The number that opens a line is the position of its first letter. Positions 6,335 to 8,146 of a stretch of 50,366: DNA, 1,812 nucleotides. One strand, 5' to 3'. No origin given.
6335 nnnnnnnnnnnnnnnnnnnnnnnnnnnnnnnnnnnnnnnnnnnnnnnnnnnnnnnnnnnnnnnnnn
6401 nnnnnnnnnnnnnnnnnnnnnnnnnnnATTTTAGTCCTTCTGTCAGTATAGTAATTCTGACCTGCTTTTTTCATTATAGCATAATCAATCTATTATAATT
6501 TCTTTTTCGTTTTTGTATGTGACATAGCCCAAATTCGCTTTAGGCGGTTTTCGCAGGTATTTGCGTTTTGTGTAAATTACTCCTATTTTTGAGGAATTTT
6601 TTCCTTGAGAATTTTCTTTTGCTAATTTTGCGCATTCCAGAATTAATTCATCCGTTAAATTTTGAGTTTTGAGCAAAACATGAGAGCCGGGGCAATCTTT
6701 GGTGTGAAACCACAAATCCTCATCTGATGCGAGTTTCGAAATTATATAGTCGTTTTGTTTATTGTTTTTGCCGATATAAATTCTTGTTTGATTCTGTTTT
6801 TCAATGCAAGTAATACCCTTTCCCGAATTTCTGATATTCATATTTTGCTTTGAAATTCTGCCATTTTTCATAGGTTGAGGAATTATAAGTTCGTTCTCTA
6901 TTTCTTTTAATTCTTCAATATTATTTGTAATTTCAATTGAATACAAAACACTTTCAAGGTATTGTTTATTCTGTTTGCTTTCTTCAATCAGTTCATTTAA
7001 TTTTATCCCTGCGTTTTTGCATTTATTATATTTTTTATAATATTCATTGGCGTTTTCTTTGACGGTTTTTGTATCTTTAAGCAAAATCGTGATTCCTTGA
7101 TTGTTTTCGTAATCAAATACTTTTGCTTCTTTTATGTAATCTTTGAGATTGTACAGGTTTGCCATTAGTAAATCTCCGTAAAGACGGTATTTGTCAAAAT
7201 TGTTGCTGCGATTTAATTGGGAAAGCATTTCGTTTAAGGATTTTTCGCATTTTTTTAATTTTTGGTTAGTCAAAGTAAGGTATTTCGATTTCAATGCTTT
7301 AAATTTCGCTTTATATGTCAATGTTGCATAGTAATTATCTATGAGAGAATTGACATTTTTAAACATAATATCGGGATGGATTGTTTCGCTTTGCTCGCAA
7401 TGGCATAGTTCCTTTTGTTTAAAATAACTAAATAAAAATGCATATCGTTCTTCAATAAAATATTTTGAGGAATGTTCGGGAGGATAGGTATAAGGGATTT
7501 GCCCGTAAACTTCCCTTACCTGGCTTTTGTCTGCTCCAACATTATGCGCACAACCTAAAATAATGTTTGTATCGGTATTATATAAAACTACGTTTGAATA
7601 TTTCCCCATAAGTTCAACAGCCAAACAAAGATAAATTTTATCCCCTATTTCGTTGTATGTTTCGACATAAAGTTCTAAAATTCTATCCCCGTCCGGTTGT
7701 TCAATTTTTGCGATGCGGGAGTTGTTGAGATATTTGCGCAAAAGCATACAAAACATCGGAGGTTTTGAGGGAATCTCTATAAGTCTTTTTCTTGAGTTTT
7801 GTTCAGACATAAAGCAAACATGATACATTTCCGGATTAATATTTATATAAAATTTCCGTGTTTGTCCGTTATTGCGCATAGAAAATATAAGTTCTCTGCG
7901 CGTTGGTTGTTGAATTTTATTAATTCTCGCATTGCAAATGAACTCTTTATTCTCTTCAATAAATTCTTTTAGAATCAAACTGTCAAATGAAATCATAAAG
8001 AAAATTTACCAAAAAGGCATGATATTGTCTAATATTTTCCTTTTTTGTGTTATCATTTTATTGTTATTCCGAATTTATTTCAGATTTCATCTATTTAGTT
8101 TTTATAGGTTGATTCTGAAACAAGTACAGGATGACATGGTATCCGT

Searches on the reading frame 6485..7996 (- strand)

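Call 8: search_protein_families(library=pfam, proteins=[window:6485-7996:-], max_evalue=0.001)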
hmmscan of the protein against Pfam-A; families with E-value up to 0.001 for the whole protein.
window:6485-7996:- (503 aa): 3 families
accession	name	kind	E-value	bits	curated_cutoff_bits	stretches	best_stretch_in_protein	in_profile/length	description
PF05833.16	NFACT_N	-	4.3e-85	286.6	31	2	5-177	1-167/456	NFACT N-terminal and middle domains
PF05670.18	NFACT-R_1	-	9.2e-15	55.6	29.8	1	401-486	8-98/112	NFACT protein RNA binding domain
PF18297.6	NFACT-R_2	-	8.9e-07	29.5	26.9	1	401-479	7-83/104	NFACT protein RNA binding domain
